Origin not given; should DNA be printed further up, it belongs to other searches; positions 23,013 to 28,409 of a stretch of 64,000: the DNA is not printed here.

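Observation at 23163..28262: Giant 1699-aa membrane protein with duplicated C-terminal modules and coding tandem repeats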

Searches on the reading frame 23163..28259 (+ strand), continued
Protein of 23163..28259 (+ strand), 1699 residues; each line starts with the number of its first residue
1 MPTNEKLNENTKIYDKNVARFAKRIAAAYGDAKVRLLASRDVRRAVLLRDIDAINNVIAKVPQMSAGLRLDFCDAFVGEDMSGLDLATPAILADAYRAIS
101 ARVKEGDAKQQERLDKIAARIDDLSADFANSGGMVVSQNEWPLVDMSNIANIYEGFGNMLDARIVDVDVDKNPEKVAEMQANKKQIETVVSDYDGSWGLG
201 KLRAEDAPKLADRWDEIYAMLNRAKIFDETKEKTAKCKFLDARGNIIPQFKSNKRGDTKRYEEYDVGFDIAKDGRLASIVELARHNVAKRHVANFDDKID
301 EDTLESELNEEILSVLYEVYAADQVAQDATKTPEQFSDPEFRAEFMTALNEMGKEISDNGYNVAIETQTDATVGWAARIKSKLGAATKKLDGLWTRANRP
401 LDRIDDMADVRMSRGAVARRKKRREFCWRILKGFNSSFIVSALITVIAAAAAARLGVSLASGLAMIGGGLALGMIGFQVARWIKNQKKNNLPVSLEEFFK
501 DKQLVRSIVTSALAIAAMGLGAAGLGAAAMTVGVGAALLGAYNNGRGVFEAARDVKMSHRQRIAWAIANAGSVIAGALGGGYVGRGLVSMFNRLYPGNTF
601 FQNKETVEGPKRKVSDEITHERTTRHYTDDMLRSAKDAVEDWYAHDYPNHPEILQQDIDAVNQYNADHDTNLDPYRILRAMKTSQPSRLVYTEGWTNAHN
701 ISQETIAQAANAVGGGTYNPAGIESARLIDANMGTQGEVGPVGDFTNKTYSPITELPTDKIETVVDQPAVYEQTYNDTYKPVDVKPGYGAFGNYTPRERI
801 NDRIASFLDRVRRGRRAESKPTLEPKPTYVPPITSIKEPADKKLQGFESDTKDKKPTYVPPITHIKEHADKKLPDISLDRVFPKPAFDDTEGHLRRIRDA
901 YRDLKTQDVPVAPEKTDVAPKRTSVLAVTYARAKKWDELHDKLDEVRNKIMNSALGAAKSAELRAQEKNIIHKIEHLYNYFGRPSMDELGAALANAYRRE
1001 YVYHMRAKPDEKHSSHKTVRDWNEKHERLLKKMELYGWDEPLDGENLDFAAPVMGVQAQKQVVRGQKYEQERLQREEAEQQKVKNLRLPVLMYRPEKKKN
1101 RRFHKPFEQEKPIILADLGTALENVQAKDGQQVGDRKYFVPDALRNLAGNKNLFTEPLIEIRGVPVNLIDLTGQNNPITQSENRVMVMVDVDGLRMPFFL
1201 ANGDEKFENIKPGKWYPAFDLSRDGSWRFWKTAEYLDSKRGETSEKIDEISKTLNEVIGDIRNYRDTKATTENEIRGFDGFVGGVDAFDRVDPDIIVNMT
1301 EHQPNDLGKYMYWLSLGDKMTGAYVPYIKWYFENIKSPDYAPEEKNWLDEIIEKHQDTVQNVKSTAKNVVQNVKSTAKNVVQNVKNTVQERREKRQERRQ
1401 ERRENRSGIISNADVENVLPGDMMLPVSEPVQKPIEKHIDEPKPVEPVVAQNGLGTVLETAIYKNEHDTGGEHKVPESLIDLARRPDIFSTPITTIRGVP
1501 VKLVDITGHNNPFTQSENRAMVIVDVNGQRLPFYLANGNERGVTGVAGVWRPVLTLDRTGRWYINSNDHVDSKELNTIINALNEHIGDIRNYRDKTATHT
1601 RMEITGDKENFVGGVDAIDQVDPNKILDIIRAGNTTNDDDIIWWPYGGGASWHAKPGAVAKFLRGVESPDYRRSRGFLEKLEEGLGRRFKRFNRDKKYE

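Call 72: find_encoding_contigs(protein=P0052, flank=8000, max_places=2)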
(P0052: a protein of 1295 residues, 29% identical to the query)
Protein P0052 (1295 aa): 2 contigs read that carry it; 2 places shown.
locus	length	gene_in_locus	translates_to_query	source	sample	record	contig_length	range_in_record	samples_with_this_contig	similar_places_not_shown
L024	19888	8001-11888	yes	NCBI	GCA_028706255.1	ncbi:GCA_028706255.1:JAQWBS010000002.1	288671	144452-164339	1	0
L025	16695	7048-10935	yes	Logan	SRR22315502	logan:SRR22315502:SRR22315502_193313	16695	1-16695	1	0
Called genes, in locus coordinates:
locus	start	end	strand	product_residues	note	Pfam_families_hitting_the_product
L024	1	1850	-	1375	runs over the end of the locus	-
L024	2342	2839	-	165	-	-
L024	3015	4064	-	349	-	PF01116:F_bP_aldolase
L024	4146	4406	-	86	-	PF03083:MtN3_slv, PF04193:PQ-loop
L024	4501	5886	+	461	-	-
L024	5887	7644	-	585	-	PF25225:DUF7843, PF13387:Lnb_N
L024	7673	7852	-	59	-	-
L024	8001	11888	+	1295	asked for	-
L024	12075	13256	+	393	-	PF25917:BSH_RND, PF25919:BSH_CusB, PF25973:BSH_CzcB, PF25984:BSH_YknX (weak), PF25994:HH_AprE (weak), PF25876:HH_MFP_RND (weak), PF25967:RND-MFP_C, PF25989:YknX_C, +3 more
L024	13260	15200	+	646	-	PF02463:SMC_N (faint), PF00005:ABC_tran, PF12704:MacB_PCD, PF02687:FtsX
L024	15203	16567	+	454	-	PF02321:OEP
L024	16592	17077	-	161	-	PF10947:DUF2628 (weak)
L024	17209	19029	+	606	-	PF00005:ABC_tran, PF00931:NB-ARC (faint), PF02463:SMC_N (faint), PF07693:KAP_NTPase (faint), PF13555:AAA_29 (faint), PF12848:ABC_tran_Xtn, PF00005:ABC_tran, PF13304:AAA_21 (weak), +5 more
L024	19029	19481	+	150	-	PF02639:DUF188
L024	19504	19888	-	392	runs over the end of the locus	-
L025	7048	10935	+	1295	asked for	-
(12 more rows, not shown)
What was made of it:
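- In the distant member P0052 the gene is followed by MacA/MacB/TolC-like genes (call 72).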
